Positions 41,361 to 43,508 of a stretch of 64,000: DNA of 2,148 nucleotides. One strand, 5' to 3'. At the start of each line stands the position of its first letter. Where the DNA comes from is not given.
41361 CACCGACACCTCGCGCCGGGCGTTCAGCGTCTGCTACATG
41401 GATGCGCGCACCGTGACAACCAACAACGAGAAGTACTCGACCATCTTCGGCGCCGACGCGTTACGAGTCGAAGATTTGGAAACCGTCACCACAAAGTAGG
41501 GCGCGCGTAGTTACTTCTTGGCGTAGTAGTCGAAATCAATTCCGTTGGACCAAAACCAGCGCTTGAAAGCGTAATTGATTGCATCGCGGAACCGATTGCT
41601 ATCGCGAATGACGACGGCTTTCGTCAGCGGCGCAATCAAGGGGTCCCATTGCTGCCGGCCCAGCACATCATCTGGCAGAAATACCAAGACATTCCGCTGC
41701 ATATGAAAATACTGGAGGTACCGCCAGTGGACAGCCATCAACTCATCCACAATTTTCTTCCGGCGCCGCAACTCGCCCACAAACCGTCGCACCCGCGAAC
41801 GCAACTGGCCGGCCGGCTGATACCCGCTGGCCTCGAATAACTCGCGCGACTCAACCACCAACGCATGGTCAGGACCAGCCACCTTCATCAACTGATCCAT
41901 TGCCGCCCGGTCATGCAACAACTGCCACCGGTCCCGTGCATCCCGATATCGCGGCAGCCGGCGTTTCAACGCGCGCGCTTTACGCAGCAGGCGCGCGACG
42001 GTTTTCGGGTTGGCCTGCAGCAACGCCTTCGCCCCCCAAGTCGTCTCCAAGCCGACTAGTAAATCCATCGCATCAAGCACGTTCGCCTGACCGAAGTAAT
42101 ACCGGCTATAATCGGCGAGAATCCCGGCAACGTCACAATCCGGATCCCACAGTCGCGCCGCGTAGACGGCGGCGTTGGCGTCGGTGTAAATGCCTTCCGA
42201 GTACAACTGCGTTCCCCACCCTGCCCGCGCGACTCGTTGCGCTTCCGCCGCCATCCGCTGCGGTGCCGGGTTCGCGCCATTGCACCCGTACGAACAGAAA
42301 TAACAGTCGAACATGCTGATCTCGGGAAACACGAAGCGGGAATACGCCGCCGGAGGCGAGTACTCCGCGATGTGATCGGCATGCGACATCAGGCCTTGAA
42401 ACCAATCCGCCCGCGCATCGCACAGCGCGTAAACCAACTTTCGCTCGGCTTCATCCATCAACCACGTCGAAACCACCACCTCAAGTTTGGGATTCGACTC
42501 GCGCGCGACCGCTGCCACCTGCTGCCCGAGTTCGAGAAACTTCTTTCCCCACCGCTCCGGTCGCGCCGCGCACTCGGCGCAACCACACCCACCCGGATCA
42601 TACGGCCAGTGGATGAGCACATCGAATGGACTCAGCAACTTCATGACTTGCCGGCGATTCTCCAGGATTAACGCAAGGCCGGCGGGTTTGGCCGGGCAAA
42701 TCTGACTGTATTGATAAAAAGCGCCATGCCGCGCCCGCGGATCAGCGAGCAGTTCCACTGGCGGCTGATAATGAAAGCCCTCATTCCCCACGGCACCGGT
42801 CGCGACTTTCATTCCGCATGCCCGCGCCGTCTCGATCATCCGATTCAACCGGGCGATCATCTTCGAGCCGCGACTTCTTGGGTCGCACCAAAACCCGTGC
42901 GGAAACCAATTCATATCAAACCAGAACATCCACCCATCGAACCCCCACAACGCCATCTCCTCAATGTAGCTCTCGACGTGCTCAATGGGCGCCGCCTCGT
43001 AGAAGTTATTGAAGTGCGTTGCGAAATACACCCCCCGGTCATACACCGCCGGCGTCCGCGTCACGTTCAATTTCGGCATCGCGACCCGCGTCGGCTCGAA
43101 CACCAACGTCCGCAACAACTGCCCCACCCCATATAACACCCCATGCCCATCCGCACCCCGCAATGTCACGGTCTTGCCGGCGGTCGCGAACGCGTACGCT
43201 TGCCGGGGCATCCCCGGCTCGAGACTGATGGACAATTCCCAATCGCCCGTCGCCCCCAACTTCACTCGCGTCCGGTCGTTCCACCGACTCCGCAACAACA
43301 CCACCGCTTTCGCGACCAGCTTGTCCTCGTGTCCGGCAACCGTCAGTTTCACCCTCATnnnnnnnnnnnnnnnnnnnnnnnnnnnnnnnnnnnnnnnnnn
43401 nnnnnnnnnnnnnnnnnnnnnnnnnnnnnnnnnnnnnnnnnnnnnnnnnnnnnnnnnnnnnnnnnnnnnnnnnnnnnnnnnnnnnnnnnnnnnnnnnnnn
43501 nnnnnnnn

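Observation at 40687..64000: Putative GalNAc/galactose-containing glycan and amino-sugar utilisation island with several unclassifiable enzymes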

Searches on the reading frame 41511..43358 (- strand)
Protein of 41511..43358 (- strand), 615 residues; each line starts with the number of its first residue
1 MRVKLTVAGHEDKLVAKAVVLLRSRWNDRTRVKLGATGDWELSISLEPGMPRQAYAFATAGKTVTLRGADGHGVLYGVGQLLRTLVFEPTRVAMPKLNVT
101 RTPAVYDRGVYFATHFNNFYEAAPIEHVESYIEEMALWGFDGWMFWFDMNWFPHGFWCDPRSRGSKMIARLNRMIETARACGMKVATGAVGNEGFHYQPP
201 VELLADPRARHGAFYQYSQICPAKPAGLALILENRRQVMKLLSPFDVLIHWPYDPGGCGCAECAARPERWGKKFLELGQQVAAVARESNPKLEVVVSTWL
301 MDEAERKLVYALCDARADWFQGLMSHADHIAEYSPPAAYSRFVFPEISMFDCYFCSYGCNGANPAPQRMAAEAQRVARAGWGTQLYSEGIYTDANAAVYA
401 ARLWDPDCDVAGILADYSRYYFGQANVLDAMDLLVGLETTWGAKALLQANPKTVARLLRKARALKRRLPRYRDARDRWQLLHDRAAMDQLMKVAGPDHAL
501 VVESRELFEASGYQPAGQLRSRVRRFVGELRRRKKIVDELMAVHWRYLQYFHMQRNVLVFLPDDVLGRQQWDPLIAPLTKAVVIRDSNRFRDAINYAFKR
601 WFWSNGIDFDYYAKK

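Call 3: search_protein_families(library=pfam, proteins=[window:41511-43358:-], max_evalue=0.01)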
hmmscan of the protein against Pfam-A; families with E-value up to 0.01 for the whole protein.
window:41511-43358:- (615 aa): 1 family
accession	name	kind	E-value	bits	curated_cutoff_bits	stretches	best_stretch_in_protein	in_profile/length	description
PF02838.20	Glyco_hydro_20b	-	0.0015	19.7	26.1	1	30-86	48-108/124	Glycosyl hydrolase family 20, domain 2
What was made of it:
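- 41511..46184 (-): Second operon: DegT aminotransferase (44871-46184), Amidohydro_2 (44128-44892), Amidohydro_2 (43355-44131), and U615 (41511-43358), a 615-aa protein with a GH20b-type N-domain. Pfam hits (call 3).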

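Call 10: search_protein_families(library=ncbifam, proteins=[window:41511-43358:-], max_evalue=0.01)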
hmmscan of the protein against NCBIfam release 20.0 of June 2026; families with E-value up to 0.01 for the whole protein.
window:41511-43358:- (615 aa): 0 families

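Call 19: search_solved_structures(query=window:41511-43358:-, max_evalue=1)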
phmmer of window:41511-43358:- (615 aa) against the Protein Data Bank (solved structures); distinct sequences matched with E-value up to 1: 12.
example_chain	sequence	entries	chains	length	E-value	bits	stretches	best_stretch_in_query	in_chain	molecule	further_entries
7bwg_A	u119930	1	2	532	7.4e-05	24.7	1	28-135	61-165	Beta-N-acetylhexosaminidase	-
4zxl_A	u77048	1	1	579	0.061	15.1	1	49-114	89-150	O-GlcNAcase NagJ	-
2ydq_A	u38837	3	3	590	0.064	15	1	49-114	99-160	O-GLCNACASE NAGJ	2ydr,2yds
6rhe_A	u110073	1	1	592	0.064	15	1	49-114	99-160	O-GlcNAcase NagJ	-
7khv_A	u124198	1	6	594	0.064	15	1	49-114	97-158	O-GlcNAcase NagJ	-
5oxd_A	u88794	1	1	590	0.089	14.5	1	49-114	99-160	O-GlcNAcase NagJ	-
2xpk_A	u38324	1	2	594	0.09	14.5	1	49-114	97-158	O-GLCNACASE NAGJ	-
2j62_A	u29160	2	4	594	0.09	14.5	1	49-114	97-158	O-GlcNAcase NagJ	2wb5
2cbi_A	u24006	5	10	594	0.091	14.5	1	49-114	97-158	HYALURONIDASE | O-GLCNACASE NAGJ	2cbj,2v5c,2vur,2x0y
2v5d_A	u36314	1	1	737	0.099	14.4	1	49-114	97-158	O-GLCNACASE NAGJ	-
9joq_A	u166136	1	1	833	0.13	14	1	47-120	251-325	beta-N-Acetylhexosaminidases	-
1sji_A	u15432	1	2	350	0.18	13.5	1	230-295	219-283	Calsequestrin, cardiac muscle isoform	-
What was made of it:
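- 41511..46184 (-): U615 N-domain matches PDB 7BWG at E 7e-5 (call 19).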

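Call 55: find_homologous_proteins(query=window:41511-43358:-, max_evalue=0.00001)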
Query window:41511-43358:- (615 aa): 381 proteins with E <= 0.00001 among 8000 candidates; the best 120 are listed.
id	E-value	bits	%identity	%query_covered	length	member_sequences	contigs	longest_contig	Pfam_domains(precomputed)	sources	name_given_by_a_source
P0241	0.0e+0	1451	100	100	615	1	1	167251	-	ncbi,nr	ncbi:MAG: hypothetical protein PCFJNLEI_00048 [Verrucomicrobiae bacterium]|nr:hypothetical protein [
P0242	0.0e+0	1128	77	100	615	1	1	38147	-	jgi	-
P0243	0.0e+0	1048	71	99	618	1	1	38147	-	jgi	-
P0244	0.0e+0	1031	71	99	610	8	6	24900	-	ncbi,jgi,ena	-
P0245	0.0e+0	1011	70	99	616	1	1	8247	-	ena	-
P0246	2.1e-298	1009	69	99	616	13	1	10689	-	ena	-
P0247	4.1e-297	1005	69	99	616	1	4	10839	-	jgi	-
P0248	1.9e-268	910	64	99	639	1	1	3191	-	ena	-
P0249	8.1e-244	829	59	99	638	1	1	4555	-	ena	-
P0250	2.7e-242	824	59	99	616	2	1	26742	-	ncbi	ncbi:MAG: hypothetical protein WCL16_00235 [bacterium]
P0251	1.0e-241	822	58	99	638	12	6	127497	-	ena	-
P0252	2.2e-238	811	57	99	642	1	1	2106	-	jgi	jgi:hypothetical protein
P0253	2.8e-238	811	57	99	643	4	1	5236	-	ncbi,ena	-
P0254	3.1e-238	811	57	99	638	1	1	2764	-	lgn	-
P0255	9.7e-238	809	56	99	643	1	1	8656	-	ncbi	-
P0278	5.6e-161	555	41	98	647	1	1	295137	-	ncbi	ncbi:MAG: hypothetical protein ACYC27_02395 [Armatimonadota bacterium]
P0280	8.0e-157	542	45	92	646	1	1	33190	PF02838.21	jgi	jgi:hypothetical protein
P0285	2.6e-151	523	44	91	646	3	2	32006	PF02838.21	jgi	jgi:hypothetical protein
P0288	1.1e-146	508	40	99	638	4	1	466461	PF02838.21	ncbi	-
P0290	6.8e-143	496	40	99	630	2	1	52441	PF02838.21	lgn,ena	-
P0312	1.5e-59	220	35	68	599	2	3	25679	PF16126.12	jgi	jgi:hypothetical protein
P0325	8.3e-58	215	33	70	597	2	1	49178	PF03648.20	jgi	-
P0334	5.3e-57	212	32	80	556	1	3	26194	PF02838.21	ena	-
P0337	9.4e-57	211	32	81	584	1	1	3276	PF16126.12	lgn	-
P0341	2.5e-56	210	32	80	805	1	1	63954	PF13385.14,PF03648.20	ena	-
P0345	5.7e-56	209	32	87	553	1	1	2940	PF02838.21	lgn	-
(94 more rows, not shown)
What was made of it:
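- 41511..46184 (-): Some homologues carry PF02838, PF16126 or PF03648 (call 55).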

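Call 57: find_encoding_contigs(protein=P0251, flank=8000, max_places=1)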
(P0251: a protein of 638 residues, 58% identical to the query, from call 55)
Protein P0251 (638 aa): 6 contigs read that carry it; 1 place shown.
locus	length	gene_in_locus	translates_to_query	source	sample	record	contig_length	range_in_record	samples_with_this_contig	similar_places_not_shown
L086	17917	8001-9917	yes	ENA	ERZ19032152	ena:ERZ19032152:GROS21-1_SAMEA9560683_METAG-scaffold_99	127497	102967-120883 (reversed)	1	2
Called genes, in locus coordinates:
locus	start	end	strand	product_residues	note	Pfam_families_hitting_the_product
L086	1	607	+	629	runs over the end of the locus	-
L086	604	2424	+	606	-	PF21959:DUF6923 (faint)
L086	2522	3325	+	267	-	PF00135:COesterase, PF02129:Peptidase_S15 (faint), PF20434:BD-FAE, PF07859:Abhydrolase_3, PF00326:Peptidase_S9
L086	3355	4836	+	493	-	-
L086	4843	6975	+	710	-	PF03629:SASA (weak)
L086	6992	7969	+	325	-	PF00135:COesterase, PF20434:BD-FAE, PF07859:Abhydrolase_3, PF00326:Peptidase_S9 (weak)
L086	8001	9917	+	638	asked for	-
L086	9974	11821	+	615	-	PF21959:DUF6923 (faint)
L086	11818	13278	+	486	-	PF04734:Ceramidase_alk (weak)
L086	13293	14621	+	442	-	PF00232:Glyco_hydro_1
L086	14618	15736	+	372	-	-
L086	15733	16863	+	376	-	PF01979:Amidohydro_1, PF07969:Amidohydro_3 (weak)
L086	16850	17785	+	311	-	-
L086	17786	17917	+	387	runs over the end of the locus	PF01408:GFO_IDH_MocA, PF22725:GFO_IDH_MocA_C3, PF02894:GFO_IDH_MocA_C (faint)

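Call 58: find_encoding_contigs(protein=P0278, flank=8000, max_places=1)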
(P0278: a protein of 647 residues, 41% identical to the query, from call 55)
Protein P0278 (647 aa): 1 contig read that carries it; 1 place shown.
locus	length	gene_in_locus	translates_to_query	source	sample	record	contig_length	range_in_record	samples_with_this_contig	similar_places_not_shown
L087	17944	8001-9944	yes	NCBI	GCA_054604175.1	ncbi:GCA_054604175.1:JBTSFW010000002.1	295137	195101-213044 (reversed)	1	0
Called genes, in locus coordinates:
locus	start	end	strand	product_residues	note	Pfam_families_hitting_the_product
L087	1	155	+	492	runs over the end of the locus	-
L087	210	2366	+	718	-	PF00149:Metallophos, PF17957:Big_7 (faint), PF01011:PQQ (faint), PF13360:PQQ_2 (weak), PF13570:Beta-prop_ACSF4, PF13360:PQQ_2, PF13570:Beta-prop_ACSF4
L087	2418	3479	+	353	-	PF02811:PHP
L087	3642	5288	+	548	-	-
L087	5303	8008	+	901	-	PF02837:Glyco_hydro_2_N (weak), PF13364:BetaGal_ABD2 (faint), PF22907:Ams1-like_1st (faint), PF02837:Glyco_hydro_2_N, PF22666:Glyco_hydro_2_N2, PF00703:Glyco_hydro_2, PF02836:Glyco_hydro_2_C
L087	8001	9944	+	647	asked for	-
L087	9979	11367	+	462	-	PF02952:Fucose_iso_C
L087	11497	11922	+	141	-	-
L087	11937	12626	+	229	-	PF07963:N_methyl (weak), PF07596:SBP_bac_10 (faint)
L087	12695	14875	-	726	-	PF17132:Glyco_hydro_106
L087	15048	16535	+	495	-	PF00251:Glyco_hydro_32N, PF08244:Glyco_hydro_32C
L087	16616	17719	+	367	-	-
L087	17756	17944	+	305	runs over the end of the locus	PF00701:DHDPS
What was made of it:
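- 41511..46184 (-): U615 homologues lie in glycosidase-rich loci L086 and L087 (calls 57, 58).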

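Call 84: find_encoding_contigs(protein=P0242, flank=10000, max_places=1)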
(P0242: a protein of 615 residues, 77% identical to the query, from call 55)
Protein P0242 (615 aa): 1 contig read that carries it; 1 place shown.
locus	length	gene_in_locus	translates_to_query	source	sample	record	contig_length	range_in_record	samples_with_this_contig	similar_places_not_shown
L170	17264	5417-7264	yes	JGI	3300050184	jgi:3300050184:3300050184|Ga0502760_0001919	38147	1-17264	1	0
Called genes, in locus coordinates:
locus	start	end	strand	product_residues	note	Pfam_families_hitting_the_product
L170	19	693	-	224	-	-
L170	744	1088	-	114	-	-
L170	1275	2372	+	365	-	PF05222:AlaDh_PNT_N, PF01262:AlaDh_PNT_C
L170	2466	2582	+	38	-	-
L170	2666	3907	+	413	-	PF01041:DegT_DnrJ_EryC1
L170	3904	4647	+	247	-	PF04909:Amidohydro_2 (weak)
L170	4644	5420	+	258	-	PF04909:Amidohydro_2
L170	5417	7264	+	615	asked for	-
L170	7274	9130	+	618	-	-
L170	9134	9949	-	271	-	PF05721:PhyH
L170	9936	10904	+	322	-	PF12852:Cupin_6 (weak), PF02311:AraC_binding (weak), PF07883:Cupin_2, PF00165:HTH_AraC (faint), PF12833:HTH_18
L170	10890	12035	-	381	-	-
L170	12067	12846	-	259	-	PF13472:Lipase_GDSL_2 (weak)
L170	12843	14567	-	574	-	PF02129:Peptidase_S15, PF08530:PepX_C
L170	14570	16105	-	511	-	-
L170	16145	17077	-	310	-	PF02311:AraC_binding (weak), PF12833:HTH_18, PF00165:HTH_AraC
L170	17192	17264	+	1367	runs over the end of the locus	PF12951:PATR (faint)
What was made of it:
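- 41511..46184 (-): The same gene order is kept in L170 (call 84).
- Module B: conserved as a block on a different contig in the relative (call 84).
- Tried and rejected: AraC travels with the DegT-U615-PhyH block (call 84).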
